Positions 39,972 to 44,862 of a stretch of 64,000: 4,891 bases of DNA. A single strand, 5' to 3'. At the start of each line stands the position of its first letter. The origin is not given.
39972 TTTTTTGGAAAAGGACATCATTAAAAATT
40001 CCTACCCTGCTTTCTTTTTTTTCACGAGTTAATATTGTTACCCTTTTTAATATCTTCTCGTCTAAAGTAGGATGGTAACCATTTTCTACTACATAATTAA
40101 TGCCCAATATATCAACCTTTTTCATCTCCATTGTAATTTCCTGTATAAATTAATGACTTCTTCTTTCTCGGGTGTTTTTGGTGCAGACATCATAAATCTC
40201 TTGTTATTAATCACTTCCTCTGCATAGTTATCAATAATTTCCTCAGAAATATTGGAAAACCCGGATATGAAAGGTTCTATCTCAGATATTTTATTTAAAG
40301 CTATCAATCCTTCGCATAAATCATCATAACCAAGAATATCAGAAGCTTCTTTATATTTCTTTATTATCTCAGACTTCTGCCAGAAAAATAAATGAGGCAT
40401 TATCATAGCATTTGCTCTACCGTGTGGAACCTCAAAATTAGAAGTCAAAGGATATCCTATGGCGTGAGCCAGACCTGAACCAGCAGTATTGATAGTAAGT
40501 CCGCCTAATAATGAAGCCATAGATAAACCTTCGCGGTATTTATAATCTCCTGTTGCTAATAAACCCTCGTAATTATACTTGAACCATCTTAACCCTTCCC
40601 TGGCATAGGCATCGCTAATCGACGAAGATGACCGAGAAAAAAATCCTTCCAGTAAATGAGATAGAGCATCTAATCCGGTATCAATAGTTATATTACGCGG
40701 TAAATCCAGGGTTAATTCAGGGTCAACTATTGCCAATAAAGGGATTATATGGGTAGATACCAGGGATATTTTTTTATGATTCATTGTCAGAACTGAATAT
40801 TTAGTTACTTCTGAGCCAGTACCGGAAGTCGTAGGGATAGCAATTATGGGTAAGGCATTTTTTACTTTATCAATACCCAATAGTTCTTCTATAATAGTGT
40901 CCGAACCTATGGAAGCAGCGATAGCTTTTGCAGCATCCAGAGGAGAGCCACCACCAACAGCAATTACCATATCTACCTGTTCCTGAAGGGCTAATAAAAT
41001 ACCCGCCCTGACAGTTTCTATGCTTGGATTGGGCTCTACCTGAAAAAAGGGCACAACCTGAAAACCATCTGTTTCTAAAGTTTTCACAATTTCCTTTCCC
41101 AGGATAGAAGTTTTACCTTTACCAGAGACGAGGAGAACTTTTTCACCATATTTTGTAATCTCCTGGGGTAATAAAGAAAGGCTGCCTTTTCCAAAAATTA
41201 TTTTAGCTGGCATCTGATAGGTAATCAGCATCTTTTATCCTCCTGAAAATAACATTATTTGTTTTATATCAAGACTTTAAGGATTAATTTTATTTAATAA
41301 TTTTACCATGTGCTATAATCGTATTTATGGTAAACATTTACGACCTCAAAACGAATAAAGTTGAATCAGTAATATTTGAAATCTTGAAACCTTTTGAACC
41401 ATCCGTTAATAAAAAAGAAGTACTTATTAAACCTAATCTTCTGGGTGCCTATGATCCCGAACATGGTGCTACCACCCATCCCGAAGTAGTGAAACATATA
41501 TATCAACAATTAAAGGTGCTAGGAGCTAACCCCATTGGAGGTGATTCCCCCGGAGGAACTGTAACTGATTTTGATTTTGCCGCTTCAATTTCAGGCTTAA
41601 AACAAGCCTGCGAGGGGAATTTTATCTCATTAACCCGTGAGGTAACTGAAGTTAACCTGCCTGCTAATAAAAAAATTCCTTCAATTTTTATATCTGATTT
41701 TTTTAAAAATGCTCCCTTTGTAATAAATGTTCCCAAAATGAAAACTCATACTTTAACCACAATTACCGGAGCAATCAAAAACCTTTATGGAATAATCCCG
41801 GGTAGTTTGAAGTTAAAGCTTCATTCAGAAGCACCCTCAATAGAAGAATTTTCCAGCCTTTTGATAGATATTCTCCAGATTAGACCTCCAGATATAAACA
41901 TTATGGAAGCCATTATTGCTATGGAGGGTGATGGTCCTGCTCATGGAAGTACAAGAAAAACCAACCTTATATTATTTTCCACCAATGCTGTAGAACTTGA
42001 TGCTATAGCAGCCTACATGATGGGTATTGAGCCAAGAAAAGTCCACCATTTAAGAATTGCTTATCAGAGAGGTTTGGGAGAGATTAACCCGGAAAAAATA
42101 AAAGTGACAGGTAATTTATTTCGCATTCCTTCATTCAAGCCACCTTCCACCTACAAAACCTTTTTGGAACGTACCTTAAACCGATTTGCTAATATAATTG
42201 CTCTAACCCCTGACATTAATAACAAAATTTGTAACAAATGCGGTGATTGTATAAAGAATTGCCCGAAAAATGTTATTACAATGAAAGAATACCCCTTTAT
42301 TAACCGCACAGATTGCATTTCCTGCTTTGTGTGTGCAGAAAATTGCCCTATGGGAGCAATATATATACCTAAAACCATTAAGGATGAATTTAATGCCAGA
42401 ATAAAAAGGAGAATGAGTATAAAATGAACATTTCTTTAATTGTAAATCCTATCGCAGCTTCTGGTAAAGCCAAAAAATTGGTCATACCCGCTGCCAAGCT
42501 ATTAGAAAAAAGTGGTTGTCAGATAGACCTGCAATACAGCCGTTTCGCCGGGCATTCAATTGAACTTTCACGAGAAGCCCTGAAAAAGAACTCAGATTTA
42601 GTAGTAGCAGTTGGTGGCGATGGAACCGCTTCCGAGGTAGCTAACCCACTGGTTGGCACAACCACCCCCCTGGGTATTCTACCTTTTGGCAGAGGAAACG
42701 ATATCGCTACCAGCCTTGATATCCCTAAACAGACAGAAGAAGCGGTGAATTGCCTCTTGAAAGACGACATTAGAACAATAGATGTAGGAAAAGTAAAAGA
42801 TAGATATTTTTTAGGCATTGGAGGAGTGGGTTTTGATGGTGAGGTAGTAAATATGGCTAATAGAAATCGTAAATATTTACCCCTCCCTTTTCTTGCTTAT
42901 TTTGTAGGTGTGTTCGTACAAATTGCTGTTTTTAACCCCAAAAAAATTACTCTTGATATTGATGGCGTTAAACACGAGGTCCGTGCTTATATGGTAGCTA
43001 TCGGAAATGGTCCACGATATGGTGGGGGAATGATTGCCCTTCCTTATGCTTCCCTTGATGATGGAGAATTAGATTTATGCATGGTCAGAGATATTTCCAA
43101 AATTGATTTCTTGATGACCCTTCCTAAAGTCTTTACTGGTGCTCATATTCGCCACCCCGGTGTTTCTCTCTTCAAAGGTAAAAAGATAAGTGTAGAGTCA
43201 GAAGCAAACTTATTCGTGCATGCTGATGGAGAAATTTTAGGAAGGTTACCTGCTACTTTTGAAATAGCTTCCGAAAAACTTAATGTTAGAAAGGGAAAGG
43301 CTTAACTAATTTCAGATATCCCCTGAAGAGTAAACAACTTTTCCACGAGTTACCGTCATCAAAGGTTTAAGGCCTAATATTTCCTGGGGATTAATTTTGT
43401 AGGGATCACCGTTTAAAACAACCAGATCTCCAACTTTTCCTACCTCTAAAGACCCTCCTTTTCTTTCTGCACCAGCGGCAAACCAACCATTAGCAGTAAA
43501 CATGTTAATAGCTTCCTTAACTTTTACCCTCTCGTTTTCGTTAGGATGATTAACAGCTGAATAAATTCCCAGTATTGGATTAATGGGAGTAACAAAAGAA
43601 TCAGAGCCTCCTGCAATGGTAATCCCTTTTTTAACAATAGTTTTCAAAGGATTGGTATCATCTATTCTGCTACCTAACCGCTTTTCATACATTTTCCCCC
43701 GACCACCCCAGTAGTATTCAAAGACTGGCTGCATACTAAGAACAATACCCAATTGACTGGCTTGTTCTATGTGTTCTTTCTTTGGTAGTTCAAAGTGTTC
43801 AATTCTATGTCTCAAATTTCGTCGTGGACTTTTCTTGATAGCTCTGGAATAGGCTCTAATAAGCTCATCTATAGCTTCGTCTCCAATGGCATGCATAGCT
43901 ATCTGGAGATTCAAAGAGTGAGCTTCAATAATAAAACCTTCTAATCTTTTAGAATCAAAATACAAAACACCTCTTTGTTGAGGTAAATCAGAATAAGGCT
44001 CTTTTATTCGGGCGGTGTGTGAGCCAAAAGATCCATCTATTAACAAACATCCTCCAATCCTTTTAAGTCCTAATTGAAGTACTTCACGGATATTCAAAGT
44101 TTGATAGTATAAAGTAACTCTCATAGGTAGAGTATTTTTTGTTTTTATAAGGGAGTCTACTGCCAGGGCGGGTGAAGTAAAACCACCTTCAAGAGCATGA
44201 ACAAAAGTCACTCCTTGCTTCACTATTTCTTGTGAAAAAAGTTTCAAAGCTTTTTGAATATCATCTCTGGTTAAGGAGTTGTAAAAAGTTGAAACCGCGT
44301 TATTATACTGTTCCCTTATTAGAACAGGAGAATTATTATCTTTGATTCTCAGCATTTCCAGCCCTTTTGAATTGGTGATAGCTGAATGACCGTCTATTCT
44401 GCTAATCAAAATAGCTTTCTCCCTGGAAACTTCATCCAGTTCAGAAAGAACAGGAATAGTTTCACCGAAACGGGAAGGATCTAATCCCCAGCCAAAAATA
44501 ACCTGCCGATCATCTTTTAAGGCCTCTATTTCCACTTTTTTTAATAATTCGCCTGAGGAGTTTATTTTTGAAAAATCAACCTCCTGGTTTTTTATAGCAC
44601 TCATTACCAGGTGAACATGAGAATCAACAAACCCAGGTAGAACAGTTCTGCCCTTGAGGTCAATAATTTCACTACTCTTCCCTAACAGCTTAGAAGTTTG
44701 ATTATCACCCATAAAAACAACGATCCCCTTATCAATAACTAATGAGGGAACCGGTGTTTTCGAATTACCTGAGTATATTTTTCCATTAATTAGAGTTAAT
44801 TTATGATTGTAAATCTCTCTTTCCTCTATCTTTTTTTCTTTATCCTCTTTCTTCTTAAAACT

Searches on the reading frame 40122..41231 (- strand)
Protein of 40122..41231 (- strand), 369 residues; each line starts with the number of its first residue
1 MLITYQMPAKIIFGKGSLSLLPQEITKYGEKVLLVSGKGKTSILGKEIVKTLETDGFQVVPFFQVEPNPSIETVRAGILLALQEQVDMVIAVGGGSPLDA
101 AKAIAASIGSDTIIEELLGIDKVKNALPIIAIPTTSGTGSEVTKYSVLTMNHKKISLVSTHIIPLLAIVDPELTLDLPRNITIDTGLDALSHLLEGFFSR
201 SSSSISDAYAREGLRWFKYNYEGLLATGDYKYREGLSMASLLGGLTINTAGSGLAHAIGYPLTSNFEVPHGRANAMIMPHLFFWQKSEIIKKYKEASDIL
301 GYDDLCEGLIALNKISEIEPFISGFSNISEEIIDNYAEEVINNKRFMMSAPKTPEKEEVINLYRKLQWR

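Call 15: search_protein_families(library=ncbifam, proteins=[window:40122-41231:-], max_evalue=0.00001)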
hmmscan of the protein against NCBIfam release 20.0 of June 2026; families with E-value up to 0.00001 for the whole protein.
window:40122-41231:- (369 aa): 17 families
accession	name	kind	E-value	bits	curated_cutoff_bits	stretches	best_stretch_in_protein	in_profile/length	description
NF041833.1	Fe_ADH_ErcA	equivalog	6.8e-66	222.9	550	1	10-365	10-380/382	alcohol dehydrogenase-like regulatory protein ErcA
TIGR02638.1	lactal_redase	equivalog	5.6e-57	193.3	523.15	1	11-303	10-310/379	lactaldehyde reductase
NF007911.0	PRK10624.1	equivalog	6.8e-56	189.8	537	1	12-303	12-309/382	lactaldehyde reductase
NF058672.1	4HyButDHCUPNE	equivalog_domain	9.7e-54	183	500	1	9-301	8-311/378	4-hydroxybutyrate dehydrogenase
NF010378.0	PRK13805.1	equivalog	1.3e-52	178.7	951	1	5-290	459-762/872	bifunctional acetaldehyde-CoA/alcohol dehydrogenase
TIGR03405.1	Phn_Fe-ADH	equivalog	1.5e-51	175.2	423.7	1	5-282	1-285/355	iron-containing alcohol dehydrogenase PsrA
NF053866.1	CholDhdGbsBBac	equivalog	3.8e-50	170.7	550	1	4-304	11-320/392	choline dehydrogenase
NF050025.1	SulfAcetaldRedSarD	equivalog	7.9e-50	169.8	700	1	1-320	1-326/385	sulfoacetaldehyde reductase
NF007363.0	PRK09860.1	equivalog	4e-48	164.5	581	1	4-301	5-308/383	L-threonine dehydrogenase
NF011998.0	PRK15454.1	equivalog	1.7e-37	129.1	556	1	4-293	23-318/395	ethanolamine utilization ethanol dehydrogenase EutG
NF011717.0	PRK15138.1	equivalog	9.1e-30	104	645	1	5-288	6-299/387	alcohol dehydrogenase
TIGR04266.1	NDMA_methanol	equivalog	9.1e-30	103.8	625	1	10-303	18-321/420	NDMA-dependent methanol dehydrogenase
NF041822.1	daptide_DH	equivalog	1.5e-16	60.3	300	1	81-199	52-177/363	daptide-type RiPP biosynthesis dehydogenase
NF006941.0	PRK09423.1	subfamily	1.1e-14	54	336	1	4-114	4-113/367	glycerol dehydrogenase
NF002022.0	PRK00843.1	equivalog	2.9e-10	39.6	413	1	5-110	8-112/350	NAD(P)-dependent glycerol-1-phosphate dehydrogenase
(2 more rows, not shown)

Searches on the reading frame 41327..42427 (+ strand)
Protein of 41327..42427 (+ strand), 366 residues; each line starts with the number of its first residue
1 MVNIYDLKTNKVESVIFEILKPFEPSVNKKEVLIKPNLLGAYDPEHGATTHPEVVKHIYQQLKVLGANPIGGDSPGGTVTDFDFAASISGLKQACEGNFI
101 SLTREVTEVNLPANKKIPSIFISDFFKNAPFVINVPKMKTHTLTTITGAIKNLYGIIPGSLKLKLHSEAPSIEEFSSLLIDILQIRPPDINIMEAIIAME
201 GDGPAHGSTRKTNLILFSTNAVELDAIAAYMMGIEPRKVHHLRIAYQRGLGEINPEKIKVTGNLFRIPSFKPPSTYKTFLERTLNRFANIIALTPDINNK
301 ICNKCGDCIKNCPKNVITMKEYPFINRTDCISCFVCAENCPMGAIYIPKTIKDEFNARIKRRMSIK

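Call 15: search_protein_families(library=ncbifam, proteins=[window:41327-42427:+], max_evalue=0.00001)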
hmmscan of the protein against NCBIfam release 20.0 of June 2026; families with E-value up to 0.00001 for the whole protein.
window:41327-42427:+ (366 aa): 16 families
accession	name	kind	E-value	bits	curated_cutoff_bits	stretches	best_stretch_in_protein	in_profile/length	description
NF052623.1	Npun_F2552_fam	equivalog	1.8e-33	116.3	500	1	16-252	20-259/314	Npun_F2552 family protein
NF038196.1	ferrodoxin_EFR1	subfamily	3.6e-12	46.8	75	1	292-350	177-234/242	EFR1 family ferrodoxin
NF040864.1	HgcB_ferredoxin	equivalog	2.9e-09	36.6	99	1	295-348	9-64/93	mercury methylation ferredoxin HgcB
NF043039.1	HgcAB_like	equivalog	2.9e-08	33.7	285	1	293-346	293-350/350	HgcAB-like fusion protein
NF045874.1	Vhu_polyferre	exception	8.4e-08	31.3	600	1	297-359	125-188/381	F420-non-reducing hydrogenase associated-polyferredoxin VhuB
TIGR02179.1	PorD_KorD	subfamily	1.2e-07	31.8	60.05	1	293-346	18-73/78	2-oxoacid:acceptor oxidoreductase, delta subunit, pyruvate/2-ketoisovalerate family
TIGR02700.1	flavo_MJ0208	hypoth_equivalog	1.8e-07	30.7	251.35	1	296-351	144-200/234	dihydromethanopterin reductase (acceptor)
NF058577.1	FdxA_fam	equivalog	5.7e-07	29.6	65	1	301-344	8-52/52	4Fe-4S ferredoxin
NF042909.1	FMH_DH_FwdF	exception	6.8e-07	28.7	375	0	325-364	135-174/336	tungsten-dependent formylmethanofuran dehydrogenase subunit FwdF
NF040770.1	hetero_SS_HdrA2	exception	1.8e-06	26.4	1100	1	292-361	569-639/777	CoB-CoM heterodisulfide reductase HdrA2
NF004537.0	PRK05888.1-3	equivalog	2.7e-06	27.1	163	0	296-321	109-134/204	NADH-quinone oxidoreductase subunit NuoI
NF041778.1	hetero_SS_HdrA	equivalog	3.2e-06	25.3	1400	1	294-359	581-647/771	ferredoxin:CoB-CoM heterodisulfide reductase subunit HdrA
TIGR00402.1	napF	equivalog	6.1e-06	26.2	102.2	1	300-350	35-88/149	ferredoxin-type protein NapF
NF005503.0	PRK07118.1-2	equivalog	6.1e-06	25.7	252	0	288-346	126-185/292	RnfABCDGE type electron transport complex subunit B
TIGR03294.1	FrhG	equivalog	6.8e-06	26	245.5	0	296-343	170-218/228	coenzyme F420 hydrogenase subunit gamma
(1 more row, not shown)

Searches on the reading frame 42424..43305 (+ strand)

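Call 15: search_protein_families(library=ncbifam, proteins=[window:42424-43305:+], max_evalue=0.00001)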
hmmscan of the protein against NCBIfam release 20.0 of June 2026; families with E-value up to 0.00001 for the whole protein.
window:42424-43305:+ (293 aa): 11 families
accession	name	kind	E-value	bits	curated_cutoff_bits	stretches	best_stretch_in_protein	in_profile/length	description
NF009604.0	PRK13057.1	equivalog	2.3e-54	184.4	274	1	4-288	12-292/302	lipid kinase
TIGR00147.1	TIGR00147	subfamily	9.9e-51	172.4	118.65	1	4-289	5-293/296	YegS/Rv2252/BmrU family lipid kinase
NF008882.0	PRK11914.1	equivalog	2.1e-43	148.6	302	1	3-288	11-300/306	diacylglycerol kinase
NF009874.0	PRK13337.1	equivalog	4.5e-43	147.3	385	1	5-288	7-291/305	diacylglycerol kinase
NF002033.0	PRK00861.1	subfamily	1.3e-40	139.1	293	1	4-289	15-303/328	putative lipid kinase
NF009602.0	PRK13054.1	equivalog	1.8e-38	132.3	284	1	21-289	21-291/301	lipid kinase YegS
NF009605.0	PRK13059.1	equivalog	4.8e-37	127.5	313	1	5-288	6-289/295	putative lipid kinase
NF009603.0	PRK13055.1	subfamily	2.1e-35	122.2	342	1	4-288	6-297/335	diacylglycerol kinase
TIGR03702.1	lip_kinase_YegS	equivalog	6.5e-30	104.2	387.45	1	22-289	18-287/295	lipid kinase YegS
NF009025.0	PRK12361.1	equivalog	2.9e-27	95.1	505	1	4-288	245-537/546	hypothetical protein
NF040993.1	MamU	equivalog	1.6e-21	76.9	400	1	24-287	27-291/296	lipid kinase MamU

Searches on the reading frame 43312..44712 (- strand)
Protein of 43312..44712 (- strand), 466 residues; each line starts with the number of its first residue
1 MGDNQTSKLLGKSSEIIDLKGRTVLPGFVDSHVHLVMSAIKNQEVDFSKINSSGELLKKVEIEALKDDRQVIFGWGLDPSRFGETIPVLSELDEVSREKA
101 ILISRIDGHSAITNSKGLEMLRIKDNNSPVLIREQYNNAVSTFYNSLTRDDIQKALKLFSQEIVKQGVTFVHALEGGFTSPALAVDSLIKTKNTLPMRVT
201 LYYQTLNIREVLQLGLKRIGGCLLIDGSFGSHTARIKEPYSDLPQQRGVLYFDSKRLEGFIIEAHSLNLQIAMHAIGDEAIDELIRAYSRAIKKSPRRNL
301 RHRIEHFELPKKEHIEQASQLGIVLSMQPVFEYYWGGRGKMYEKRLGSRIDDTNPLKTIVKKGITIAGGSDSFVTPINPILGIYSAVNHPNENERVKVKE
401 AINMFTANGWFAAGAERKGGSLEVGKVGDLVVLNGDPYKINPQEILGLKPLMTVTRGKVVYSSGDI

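Call 15: search_protein_families(library=ncbifam, proteins=[window:43312-44712:-], max_evalue=0.00001)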
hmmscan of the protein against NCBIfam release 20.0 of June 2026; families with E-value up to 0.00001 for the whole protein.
window:43312-44712:- (466 aa): 11 families
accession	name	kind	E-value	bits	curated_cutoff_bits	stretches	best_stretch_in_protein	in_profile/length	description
NF051886.1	XaaProDiPepCaul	equivalog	2.9e-13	49.6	500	1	253-439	202-379/398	Xaa-Pro dipeptidase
NF006056.0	PRK08204.1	subfamily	1.3e-11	43.9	391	0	12-49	44-81/449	hypothetical protein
TIGR01224.1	hutI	equivalog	1.8e-11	43.5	298.15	0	12-45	26-59/377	imidazolonepropionase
NF005557.0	PRK07228.1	equivalog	7.9e-09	34.7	522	0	392-444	333-385/445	5'-deoxyadenosine deaminase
NF004995.0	PRK06380.1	subfamily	7.3e-08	31.8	567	0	12-43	40-71/418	metal-dependent hydrolase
NF009686.0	PRK13207.1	subfamily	7.9e-08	31.5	354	0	389-446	395-450/569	urease subunit alpha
NF005211.0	PRK06687.1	equivalog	2.3e-07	30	703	0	7-42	39-74/419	TRZ/ATZ family protein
NF011990.0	PRK15446.2-6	subfamily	8.8e-07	28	233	0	384-461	314-383/390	alpha-D-ribose 1-methylphosphonate 5-triphosphate diphosphatase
NF009685.0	PRK13206.1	equivalog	1.2e-06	27.4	907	0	391-446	401-454/573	urease subunit alpha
NF006549.0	PRK09045.1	equivalog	3.3e-06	26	540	0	391-441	336-386/444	TRZ/ATZ family hydrolase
NF006689.0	PRK09237.1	equivalog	9.2e-06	24.4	371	0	12-39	43-70/383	amidohydrolase/deacetylase family metallohydrolase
